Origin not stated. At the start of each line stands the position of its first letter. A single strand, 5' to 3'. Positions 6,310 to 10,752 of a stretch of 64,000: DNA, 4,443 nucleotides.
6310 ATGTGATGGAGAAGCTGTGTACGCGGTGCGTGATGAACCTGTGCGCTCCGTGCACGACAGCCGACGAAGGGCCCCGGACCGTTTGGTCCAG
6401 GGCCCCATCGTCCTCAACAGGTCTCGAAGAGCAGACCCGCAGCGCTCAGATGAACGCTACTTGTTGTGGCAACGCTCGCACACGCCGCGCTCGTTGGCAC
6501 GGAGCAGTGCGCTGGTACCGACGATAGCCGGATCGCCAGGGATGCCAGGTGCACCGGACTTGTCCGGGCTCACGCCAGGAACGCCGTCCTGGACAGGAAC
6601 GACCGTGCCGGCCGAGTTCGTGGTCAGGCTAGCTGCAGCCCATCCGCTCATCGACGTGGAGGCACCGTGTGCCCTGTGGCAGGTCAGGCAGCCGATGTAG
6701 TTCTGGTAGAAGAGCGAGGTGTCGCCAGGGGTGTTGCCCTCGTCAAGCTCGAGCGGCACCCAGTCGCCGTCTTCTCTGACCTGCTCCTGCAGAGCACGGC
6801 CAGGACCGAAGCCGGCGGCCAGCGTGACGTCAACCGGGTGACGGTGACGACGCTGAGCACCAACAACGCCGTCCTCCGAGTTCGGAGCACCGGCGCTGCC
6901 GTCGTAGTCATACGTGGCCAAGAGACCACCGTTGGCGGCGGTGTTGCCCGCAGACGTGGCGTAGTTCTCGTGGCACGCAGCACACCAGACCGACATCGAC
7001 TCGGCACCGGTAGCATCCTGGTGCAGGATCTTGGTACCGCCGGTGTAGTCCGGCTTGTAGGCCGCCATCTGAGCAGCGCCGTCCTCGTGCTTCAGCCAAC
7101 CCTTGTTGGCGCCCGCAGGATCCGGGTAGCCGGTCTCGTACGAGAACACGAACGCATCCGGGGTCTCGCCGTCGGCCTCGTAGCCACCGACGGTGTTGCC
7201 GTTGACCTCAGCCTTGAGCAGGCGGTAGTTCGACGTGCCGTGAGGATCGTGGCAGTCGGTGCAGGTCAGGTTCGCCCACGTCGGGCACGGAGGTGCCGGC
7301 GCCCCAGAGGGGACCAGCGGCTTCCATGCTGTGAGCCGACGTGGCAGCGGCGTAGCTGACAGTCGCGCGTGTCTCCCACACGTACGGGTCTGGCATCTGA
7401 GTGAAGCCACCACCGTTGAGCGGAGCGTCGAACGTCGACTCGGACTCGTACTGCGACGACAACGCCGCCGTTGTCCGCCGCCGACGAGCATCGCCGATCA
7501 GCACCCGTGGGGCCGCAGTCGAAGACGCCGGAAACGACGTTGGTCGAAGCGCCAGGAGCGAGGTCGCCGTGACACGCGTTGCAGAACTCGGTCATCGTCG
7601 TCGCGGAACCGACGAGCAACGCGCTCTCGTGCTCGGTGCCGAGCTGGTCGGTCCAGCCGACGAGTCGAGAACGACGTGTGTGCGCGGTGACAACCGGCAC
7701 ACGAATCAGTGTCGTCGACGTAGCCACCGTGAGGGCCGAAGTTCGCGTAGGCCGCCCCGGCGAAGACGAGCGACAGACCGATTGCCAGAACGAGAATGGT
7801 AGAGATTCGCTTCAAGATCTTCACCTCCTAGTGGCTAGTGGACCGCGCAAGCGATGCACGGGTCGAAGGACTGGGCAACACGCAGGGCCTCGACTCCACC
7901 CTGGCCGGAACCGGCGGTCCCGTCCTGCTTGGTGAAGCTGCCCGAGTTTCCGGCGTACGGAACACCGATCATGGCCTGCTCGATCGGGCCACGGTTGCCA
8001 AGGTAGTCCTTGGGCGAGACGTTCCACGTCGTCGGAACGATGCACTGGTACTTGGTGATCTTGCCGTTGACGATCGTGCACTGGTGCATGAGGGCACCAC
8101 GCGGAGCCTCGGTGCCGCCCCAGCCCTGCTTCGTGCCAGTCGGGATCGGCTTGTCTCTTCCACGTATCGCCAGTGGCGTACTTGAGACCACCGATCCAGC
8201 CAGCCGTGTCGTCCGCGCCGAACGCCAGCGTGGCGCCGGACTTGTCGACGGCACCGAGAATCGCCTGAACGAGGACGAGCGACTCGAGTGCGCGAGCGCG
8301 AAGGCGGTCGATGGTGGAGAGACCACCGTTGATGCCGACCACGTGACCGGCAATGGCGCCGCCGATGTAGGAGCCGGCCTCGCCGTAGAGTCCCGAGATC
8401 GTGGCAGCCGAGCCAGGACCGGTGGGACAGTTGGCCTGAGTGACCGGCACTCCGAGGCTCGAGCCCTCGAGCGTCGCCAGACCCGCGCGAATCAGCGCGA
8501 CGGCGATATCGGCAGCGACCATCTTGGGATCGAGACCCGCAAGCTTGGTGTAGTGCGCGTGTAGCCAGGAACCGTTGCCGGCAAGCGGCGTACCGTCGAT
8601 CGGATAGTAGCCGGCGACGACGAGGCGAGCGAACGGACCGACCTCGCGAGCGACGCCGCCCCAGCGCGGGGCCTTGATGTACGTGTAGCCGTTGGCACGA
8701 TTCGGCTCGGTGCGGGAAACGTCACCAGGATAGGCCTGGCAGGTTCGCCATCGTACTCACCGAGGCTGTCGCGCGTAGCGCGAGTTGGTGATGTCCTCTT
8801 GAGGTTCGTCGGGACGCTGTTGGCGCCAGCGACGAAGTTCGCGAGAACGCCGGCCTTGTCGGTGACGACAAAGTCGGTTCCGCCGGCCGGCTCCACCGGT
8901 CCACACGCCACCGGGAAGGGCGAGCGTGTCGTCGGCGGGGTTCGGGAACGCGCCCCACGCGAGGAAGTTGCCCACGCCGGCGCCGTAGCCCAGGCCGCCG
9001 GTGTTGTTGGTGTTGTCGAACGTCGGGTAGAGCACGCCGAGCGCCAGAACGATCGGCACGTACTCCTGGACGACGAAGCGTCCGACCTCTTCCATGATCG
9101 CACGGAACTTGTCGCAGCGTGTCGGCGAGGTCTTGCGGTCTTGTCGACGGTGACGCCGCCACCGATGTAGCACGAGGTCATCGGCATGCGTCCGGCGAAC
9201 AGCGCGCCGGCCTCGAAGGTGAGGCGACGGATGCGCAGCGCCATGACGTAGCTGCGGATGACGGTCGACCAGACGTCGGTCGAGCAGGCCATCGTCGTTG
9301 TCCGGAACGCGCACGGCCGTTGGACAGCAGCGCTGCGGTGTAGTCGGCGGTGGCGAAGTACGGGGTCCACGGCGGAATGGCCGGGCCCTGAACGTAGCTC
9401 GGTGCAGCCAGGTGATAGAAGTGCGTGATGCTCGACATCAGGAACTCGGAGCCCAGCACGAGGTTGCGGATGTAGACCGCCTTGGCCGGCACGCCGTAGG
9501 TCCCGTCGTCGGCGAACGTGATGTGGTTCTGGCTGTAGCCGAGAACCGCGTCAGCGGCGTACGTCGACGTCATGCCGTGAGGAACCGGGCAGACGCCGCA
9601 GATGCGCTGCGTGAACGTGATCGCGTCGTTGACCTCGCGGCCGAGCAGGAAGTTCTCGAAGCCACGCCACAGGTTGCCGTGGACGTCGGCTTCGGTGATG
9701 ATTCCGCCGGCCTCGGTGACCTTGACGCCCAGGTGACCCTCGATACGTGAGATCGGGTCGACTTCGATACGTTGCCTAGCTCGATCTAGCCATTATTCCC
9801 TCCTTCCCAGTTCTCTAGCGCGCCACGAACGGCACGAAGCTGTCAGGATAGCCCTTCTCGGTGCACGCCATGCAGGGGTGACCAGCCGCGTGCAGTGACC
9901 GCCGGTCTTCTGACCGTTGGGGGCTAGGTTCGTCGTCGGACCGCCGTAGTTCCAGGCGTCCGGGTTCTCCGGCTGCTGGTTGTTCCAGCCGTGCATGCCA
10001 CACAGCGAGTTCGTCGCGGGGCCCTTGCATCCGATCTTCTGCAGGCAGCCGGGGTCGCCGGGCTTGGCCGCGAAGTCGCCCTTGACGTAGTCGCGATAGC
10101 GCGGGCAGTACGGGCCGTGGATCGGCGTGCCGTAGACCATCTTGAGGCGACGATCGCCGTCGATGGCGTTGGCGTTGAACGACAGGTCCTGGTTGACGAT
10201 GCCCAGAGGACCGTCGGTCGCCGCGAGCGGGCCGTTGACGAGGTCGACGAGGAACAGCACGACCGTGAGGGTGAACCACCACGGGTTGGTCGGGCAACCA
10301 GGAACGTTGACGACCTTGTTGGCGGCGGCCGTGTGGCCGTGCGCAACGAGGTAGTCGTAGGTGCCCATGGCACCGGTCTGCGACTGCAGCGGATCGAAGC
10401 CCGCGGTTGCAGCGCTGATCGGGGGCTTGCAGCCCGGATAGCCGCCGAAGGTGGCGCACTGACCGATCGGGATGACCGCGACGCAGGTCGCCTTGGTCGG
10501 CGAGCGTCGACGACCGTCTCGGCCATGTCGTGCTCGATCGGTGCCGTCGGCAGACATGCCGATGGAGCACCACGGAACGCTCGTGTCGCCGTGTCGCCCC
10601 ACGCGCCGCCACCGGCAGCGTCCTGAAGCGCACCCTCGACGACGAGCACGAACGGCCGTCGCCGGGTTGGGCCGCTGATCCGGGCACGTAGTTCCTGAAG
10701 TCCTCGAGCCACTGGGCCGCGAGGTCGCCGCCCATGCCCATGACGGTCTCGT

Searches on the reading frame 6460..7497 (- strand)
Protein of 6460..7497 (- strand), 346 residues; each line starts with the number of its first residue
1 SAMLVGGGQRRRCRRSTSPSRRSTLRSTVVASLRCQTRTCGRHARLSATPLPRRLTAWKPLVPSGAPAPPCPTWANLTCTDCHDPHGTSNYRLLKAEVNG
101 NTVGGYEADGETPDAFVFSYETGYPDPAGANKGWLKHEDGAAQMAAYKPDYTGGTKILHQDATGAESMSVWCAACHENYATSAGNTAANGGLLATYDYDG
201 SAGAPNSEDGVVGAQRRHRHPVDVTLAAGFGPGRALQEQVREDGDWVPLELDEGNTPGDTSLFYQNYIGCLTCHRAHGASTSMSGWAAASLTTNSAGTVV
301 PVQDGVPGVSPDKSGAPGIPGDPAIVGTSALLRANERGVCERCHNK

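Call 52: search_protein_families(library=pfam, proteins=[window:6460-7497:-], max_evalue=0.001)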
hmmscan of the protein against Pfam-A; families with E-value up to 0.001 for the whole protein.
window:6460-7497:- (346 aa): 2 families
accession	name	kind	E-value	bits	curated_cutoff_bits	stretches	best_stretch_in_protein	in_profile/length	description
PF09699.15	Paired_CXXCH_1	-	1.1e-11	44.7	20.6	1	78-99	8-29/41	Doubled CXXCH motif (Paired_CXXCH_1)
PF14537.11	Cytochrom_c3_2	-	2.2e-05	25.2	25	0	75-89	56-70/79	Cytochrome c3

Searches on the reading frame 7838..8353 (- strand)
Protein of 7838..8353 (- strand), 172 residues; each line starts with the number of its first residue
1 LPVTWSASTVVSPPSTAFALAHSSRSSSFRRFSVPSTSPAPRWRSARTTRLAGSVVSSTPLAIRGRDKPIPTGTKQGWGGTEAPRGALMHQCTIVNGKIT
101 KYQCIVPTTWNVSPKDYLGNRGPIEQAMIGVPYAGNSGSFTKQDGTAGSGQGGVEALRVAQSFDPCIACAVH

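Call 71: search_protein_families(library=pfam, proteins=[window:7838-8353:-], max_evalue=0.00001)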
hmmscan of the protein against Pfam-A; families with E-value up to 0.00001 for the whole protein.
window:7838-8353:- (172 aa): 1 family
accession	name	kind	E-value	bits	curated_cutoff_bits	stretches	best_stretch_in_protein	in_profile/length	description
PF00374.24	NiFeSe_Hases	-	5.4e-30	105.3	25.8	1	69-172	420-508/508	Nickel-dependent hydrogenase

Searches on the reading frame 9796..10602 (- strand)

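Call 71: search_protein_families(library=pfam, proteins=[window:9796-10602:-], max_evalue=0.00001)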
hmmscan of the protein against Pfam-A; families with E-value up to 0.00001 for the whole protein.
window:9796-10602:- (269 aa): 2 families
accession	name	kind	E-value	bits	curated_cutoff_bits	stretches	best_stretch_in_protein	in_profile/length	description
PF14720.11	NiFe_hyd_SSU_C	-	4.1e-11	43.5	27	1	157-209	1-53/80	NiFe/NiFeSe hydrogenase small subunit C-terminal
PF01058.29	Oxidored_q6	-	1.2e-08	35.2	27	1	39-115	67-126/128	NADH ubiquinone oxidoreductase, 20 Kd subunit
